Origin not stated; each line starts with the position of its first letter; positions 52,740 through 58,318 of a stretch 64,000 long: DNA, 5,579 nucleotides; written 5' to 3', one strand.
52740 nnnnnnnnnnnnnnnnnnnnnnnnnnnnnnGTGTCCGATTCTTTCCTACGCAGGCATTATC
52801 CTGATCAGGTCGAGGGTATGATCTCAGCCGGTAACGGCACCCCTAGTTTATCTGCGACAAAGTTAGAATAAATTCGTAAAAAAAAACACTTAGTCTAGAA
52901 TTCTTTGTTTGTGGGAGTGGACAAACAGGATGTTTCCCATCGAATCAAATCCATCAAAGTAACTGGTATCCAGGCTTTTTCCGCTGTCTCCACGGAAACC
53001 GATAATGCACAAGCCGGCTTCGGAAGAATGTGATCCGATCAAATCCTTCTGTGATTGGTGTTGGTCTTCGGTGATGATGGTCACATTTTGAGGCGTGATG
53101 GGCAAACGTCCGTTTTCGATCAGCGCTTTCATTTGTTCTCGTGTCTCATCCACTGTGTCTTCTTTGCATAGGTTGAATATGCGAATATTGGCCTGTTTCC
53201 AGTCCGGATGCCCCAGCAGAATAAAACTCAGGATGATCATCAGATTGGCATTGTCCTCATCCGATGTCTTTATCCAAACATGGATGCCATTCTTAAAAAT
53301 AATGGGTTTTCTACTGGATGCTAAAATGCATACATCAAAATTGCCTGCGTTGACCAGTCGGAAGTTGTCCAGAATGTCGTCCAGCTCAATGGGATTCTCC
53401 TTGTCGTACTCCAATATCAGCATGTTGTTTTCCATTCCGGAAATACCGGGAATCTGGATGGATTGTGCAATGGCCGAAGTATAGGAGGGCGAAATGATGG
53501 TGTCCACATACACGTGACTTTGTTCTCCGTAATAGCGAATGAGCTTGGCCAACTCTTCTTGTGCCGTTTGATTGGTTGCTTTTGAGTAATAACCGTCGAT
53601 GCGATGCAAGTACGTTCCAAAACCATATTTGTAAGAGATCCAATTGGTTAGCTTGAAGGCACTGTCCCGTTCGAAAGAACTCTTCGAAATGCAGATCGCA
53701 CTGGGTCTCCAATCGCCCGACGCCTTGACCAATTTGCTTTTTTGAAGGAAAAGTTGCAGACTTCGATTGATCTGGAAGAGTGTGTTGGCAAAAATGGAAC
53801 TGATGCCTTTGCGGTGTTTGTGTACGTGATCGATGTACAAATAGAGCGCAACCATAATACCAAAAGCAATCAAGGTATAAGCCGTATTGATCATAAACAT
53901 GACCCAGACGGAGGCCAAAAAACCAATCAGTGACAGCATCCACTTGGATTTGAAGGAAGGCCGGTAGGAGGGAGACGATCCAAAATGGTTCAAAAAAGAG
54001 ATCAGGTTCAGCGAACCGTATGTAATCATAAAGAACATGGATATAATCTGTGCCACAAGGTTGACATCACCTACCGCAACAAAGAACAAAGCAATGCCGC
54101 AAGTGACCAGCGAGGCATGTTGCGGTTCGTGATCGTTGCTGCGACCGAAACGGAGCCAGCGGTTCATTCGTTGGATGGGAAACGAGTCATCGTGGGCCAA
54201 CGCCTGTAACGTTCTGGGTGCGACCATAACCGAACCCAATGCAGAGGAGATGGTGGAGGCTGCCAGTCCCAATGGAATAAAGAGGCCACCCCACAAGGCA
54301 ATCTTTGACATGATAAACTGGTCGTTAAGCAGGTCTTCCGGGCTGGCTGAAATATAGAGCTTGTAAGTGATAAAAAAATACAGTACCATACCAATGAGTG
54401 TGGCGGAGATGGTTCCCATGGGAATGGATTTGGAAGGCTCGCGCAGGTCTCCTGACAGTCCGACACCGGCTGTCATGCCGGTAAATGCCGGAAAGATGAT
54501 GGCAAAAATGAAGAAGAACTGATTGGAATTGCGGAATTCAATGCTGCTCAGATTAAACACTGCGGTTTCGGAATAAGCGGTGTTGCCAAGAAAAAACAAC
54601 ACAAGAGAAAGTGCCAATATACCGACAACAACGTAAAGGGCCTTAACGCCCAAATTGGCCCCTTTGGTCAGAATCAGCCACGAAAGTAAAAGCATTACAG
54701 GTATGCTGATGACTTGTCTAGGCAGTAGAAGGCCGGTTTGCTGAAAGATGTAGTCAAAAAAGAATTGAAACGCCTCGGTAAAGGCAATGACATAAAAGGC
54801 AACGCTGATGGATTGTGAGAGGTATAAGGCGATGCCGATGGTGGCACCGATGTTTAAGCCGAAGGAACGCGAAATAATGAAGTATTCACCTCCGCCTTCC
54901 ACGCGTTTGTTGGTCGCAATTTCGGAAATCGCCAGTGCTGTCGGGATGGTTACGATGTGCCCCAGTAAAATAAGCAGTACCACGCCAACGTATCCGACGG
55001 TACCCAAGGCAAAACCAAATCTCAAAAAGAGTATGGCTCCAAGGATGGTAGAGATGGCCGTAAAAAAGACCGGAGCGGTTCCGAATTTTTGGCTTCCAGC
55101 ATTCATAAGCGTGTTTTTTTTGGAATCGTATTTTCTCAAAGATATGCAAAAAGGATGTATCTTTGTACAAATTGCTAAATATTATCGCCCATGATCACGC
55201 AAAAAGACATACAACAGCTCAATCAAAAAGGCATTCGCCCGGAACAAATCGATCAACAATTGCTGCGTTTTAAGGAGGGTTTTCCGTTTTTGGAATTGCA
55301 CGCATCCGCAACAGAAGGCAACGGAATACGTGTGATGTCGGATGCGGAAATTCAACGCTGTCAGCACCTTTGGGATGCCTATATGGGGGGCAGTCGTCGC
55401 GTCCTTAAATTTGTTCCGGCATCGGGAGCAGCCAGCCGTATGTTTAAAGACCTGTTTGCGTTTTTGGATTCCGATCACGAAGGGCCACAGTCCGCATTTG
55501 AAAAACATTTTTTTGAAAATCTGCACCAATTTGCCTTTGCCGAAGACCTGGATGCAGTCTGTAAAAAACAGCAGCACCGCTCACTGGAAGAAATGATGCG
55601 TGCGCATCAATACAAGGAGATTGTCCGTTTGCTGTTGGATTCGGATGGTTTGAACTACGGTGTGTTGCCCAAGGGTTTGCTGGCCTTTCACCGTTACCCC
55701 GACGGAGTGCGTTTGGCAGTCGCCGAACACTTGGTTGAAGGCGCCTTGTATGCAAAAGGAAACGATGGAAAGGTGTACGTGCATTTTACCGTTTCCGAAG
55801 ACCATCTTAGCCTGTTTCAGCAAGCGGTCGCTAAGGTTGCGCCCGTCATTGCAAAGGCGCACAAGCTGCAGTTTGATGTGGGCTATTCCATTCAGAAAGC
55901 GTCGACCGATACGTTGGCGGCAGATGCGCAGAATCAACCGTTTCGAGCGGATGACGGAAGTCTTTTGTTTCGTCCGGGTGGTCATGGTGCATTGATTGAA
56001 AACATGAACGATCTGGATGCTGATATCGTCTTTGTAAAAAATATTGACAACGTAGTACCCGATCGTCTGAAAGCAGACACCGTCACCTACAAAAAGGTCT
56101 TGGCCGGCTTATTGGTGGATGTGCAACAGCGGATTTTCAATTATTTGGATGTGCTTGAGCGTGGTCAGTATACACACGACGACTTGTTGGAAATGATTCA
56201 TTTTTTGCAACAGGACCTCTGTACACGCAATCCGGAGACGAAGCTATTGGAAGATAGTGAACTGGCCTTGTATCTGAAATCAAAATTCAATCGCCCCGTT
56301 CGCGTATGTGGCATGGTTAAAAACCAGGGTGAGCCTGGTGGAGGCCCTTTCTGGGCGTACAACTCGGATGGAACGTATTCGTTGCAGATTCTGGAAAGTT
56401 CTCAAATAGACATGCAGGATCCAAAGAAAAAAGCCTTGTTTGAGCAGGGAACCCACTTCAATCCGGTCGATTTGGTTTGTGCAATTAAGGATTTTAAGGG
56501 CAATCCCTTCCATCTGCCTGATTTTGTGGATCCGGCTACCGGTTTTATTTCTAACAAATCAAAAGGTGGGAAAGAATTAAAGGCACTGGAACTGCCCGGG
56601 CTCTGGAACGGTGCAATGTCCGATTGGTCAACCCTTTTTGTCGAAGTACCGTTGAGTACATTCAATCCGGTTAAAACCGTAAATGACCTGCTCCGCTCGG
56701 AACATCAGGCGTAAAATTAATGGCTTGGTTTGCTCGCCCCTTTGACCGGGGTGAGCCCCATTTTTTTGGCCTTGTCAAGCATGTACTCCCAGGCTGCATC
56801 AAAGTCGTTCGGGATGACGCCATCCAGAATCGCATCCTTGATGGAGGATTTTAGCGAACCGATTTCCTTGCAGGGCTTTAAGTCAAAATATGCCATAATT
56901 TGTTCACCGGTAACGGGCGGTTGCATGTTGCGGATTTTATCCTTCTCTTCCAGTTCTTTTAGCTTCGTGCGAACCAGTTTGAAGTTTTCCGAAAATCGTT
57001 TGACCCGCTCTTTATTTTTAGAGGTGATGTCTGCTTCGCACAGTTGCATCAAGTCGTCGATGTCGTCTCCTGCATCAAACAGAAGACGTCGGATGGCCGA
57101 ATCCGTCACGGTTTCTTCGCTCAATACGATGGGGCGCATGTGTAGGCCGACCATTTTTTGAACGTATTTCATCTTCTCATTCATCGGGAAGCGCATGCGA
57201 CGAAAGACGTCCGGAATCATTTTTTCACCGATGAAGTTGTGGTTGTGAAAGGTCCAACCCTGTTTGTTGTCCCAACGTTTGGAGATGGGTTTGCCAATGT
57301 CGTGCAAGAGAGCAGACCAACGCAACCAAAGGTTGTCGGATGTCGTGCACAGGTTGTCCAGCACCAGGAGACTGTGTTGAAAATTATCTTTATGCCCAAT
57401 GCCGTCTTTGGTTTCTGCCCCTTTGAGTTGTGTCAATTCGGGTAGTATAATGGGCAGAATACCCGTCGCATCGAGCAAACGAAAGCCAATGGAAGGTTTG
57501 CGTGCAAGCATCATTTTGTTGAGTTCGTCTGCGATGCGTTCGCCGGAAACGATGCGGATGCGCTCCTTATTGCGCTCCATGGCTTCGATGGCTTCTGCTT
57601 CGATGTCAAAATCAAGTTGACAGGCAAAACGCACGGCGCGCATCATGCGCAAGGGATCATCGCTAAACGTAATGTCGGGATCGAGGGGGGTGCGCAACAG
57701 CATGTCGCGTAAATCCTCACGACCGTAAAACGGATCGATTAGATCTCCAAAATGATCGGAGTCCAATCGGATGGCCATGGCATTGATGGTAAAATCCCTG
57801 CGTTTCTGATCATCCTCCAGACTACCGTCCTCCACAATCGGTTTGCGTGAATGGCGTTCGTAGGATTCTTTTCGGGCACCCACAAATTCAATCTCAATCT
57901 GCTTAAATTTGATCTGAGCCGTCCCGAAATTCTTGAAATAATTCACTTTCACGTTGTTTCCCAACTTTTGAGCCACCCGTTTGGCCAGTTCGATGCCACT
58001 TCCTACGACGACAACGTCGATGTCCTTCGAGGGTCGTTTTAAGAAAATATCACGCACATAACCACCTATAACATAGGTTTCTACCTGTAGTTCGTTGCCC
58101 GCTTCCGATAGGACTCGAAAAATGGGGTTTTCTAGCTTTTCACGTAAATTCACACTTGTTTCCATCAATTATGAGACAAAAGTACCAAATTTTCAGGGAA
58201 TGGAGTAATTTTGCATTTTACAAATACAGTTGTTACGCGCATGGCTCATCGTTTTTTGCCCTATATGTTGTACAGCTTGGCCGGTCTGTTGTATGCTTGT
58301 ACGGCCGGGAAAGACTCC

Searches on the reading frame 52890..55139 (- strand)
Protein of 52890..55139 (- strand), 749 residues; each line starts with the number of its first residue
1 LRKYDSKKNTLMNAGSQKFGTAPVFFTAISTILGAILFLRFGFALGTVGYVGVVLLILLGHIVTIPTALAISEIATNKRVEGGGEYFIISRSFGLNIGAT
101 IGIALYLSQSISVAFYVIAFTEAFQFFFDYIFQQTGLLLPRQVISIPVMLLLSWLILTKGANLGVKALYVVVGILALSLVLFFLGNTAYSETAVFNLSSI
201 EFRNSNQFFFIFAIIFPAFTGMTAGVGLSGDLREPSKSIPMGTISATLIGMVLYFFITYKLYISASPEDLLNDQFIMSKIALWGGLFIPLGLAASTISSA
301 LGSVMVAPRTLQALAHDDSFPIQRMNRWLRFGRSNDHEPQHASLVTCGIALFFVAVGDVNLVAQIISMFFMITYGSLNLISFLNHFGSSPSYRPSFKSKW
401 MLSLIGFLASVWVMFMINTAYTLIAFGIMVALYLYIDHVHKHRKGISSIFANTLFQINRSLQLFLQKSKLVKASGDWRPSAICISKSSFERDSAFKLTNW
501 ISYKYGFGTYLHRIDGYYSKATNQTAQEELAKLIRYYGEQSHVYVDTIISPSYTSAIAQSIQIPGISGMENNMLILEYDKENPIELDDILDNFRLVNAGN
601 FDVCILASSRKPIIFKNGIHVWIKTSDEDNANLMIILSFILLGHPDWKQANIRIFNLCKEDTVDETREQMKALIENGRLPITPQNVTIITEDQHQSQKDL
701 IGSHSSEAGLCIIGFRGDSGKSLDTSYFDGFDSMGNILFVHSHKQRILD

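Call 55: search_protein_families(library=pfam, proteins=[window:52890-55139:-], max_evalue=0.0001)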
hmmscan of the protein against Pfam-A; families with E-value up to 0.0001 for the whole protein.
window:52890-55139:- (749 aa): 3 families
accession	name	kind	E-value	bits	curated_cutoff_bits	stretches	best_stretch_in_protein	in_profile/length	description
PF00324.27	AA_permease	-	3.6e-38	131.9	24.6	1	24-449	2-439/470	Amino acid permease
PF13520.12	AA_permease_2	-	3.3e-17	63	27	1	23-417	5-401/427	Amino acid permease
PF03522.20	SLC12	-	6.2e-06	25.9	27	1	629-701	242-313/418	Solute carrier family 12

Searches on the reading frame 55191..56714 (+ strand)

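Call 55: search_protein_families(library=pfam, proteins=[window:55191-56714:+], max_evalue=0.0001)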
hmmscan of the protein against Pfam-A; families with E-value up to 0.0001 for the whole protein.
window:55191-56714:+ (507 aa): 1 family
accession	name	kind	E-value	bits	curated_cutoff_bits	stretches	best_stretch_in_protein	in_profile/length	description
PF14134.11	DUF4301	-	7.6e-231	767.8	27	1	3-506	1-507/507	Domain of unknown function (DUF4301)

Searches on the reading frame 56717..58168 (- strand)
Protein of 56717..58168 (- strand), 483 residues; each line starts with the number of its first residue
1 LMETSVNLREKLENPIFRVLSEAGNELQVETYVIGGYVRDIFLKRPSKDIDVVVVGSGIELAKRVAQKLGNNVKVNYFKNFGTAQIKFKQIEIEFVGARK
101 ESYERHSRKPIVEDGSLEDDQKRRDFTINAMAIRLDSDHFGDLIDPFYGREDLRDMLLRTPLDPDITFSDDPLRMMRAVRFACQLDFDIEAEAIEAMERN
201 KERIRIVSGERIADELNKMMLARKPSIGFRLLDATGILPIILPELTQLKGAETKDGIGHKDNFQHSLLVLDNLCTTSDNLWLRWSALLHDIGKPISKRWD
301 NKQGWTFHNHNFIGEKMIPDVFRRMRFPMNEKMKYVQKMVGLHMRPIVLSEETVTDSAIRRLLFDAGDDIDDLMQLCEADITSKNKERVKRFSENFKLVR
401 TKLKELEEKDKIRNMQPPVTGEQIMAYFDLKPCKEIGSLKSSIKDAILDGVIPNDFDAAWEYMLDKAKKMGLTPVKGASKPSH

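Call 55: search_protein_families(library=pfam, proteins=[window:56717-58168:-], max_evalue=0.0001)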
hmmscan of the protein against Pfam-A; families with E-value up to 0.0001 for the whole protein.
window:56717-58168:- (483 aa): 3 families
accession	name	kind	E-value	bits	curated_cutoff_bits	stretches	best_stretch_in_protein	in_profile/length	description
PF01743.26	PolyA_pol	-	7.8e-26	91.3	23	1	31-159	1-126/126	Poly A polymerase head domain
PF12627.12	PolyA_pol_RNAbd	-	2.1e-18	66.3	22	1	186-246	1-61/64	Probable RNA and SrmB- binding site of polymerase A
PF01966.28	HD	-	2.9e-11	44.1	22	1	263-356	2-93/116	HD domain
